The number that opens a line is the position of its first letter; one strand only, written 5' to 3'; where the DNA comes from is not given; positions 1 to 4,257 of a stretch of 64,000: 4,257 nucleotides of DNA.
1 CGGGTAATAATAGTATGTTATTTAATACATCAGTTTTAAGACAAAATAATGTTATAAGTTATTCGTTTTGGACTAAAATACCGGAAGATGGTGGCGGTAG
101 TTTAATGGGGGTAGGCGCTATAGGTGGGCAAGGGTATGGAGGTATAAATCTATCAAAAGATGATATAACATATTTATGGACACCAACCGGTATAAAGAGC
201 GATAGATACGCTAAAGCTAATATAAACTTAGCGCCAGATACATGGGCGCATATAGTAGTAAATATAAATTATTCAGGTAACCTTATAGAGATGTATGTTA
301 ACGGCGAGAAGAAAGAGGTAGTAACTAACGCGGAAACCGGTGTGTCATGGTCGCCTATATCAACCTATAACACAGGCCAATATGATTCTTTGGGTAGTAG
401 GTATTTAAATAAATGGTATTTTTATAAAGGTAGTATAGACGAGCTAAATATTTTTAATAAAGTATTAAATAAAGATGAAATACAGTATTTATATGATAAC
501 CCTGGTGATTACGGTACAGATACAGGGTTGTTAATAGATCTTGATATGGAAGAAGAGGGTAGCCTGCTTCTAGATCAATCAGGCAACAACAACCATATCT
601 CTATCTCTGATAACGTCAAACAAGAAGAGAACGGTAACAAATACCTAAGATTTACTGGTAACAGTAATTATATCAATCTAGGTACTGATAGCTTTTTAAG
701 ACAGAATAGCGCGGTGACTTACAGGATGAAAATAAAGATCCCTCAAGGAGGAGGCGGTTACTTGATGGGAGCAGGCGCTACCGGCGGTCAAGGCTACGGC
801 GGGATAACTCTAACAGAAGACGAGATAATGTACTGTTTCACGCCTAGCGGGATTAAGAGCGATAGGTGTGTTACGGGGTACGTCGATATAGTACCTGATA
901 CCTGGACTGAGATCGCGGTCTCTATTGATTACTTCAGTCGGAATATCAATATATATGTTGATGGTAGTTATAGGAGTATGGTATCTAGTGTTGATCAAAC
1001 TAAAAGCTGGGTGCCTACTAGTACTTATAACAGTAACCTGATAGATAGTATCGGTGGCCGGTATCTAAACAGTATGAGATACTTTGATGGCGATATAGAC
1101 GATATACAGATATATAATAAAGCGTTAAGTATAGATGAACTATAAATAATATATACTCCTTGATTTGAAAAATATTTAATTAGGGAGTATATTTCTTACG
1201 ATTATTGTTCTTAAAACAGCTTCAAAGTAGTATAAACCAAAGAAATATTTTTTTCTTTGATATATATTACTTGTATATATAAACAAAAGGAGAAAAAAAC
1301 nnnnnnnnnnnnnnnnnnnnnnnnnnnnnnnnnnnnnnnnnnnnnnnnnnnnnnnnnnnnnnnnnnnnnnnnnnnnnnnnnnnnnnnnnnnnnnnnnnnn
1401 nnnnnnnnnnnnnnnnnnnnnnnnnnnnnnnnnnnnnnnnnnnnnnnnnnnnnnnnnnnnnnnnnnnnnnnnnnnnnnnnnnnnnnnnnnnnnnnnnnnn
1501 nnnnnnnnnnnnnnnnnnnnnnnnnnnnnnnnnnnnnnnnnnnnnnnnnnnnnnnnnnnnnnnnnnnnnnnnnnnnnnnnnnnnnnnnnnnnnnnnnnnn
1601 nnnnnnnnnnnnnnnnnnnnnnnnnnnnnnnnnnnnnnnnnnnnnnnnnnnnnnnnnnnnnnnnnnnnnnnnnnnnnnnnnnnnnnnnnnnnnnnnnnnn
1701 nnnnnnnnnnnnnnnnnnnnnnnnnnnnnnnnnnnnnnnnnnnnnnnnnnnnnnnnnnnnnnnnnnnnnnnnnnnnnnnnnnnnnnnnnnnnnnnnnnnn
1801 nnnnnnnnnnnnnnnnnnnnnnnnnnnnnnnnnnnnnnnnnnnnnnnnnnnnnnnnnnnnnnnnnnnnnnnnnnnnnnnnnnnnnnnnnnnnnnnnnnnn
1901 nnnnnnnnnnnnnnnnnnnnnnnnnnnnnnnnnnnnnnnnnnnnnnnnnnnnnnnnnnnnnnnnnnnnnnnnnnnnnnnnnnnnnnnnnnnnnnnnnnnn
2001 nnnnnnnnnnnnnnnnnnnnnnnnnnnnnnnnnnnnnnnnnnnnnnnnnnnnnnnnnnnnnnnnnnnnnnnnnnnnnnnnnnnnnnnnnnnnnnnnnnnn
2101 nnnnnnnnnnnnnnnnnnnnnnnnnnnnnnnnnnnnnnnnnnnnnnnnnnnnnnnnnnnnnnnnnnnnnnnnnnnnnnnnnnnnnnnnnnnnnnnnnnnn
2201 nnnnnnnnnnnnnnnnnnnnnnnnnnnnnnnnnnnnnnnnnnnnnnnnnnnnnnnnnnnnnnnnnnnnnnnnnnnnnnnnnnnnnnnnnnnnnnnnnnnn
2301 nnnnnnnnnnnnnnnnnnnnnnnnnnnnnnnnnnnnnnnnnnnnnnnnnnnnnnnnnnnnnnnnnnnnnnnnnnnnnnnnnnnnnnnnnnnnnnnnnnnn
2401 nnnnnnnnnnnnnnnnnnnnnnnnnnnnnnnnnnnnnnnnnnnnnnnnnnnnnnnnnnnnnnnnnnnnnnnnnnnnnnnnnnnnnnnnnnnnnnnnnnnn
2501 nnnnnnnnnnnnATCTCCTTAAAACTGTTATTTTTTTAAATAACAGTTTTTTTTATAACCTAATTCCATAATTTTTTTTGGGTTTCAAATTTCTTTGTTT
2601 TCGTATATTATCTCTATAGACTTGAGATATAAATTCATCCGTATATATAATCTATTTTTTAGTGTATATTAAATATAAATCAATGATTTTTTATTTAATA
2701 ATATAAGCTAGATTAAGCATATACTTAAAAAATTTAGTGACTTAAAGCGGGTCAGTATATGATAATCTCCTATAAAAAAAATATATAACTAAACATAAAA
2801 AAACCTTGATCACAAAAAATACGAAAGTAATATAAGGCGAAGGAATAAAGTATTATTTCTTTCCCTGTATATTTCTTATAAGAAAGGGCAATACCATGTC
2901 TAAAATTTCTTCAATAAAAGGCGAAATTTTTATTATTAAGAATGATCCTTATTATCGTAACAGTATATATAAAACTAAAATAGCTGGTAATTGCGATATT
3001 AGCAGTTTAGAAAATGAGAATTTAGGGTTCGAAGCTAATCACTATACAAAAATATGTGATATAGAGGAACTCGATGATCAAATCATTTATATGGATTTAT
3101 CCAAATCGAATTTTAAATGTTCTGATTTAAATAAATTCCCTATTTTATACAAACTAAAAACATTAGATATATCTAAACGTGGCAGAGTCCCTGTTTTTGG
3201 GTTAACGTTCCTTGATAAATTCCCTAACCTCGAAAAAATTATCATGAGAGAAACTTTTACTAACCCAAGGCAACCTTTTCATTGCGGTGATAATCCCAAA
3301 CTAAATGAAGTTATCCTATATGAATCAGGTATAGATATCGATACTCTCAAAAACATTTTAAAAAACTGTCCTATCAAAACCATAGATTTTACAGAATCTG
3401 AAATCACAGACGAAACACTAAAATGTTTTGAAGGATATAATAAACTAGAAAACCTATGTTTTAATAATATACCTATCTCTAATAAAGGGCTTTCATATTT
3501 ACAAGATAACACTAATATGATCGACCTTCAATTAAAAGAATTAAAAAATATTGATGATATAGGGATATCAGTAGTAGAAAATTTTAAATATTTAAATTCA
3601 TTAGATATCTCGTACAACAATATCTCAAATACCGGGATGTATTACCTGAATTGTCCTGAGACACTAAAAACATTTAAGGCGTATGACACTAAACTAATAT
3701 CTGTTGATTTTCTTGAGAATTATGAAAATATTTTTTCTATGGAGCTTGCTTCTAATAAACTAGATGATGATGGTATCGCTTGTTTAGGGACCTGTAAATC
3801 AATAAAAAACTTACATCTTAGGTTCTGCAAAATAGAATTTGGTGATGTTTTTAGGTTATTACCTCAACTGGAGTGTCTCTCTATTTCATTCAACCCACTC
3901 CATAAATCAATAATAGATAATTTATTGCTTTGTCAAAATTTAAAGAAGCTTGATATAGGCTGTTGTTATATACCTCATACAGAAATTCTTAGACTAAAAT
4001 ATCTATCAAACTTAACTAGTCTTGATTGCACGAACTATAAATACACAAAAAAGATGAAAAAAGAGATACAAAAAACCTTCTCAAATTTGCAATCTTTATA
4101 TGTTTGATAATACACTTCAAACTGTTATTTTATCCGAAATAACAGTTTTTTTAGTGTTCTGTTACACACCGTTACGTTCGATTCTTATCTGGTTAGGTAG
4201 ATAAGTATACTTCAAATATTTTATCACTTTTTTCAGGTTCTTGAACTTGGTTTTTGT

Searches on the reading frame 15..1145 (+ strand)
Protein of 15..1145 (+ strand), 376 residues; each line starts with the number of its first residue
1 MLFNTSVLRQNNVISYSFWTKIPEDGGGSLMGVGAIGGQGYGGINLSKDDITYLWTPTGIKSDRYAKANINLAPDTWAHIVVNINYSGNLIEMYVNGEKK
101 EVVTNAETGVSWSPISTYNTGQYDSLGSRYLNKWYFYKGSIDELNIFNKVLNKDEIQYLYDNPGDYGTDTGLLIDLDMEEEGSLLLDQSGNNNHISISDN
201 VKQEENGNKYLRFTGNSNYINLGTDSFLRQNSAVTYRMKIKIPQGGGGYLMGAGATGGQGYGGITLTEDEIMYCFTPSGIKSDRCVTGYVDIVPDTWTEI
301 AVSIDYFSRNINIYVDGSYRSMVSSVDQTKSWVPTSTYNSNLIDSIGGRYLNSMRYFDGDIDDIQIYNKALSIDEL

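Call 13: search_protein_families(library=pfam, proteins=[window:15-1145:+], max_evalue=0.00001)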
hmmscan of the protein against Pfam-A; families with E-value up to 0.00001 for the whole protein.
window:15-1145:+ (376 aa): 3 families
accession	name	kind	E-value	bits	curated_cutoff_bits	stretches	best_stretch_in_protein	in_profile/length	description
PF13385.13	Laminin_G_3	-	2.1e-33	116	27.6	2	7-157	13-151/151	Concanavalin A-like lectin/glucanases superfamily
PF00354.24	Pentaxin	-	1.1e-09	38.7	25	0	75-161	83-168/194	Pentaxin family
PF02973.23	Sialidase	-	4.7e-07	29.9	26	0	81-157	109-182/189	Sialidase, N-terminal domain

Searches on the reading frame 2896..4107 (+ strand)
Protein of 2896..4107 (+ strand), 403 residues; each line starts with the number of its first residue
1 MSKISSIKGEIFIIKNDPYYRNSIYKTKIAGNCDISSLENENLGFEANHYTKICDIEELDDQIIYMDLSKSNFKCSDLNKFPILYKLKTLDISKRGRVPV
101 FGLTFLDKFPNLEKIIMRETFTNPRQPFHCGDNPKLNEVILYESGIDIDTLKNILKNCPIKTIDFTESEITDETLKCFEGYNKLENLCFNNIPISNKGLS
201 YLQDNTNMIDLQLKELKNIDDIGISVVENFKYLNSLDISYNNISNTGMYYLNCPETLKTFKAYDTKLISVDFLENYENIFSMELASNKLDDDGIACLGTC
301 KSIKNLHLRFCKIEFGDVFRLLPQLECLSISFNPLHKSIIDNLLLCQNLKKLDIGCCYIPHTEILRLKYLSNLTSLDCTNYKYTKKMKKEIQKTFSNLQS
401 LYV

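Call 13: search_protein_families(library=pfam, proteins=[window:2896-4107:+], max_evalue=0.00001)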
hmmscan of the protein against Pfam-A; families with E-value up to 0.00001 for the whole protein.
window:2896-4107:+ (403 aa): 3 families
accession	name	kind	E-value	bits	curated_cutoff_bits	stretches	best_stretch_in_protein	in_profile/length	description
PF13516.12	LRR_6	-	1.1e-08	34.9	23.4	0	232-251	4-23/24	Leucine Rich repeat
PF23598.1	LRR_14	-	4.6e-06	26.1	40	0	213-402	77-269/353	Leucine-rich repeat region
PF13855.12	LRR_8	-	5.3e-06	26.5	27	0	281-335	5-61/61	Leucine rich repeat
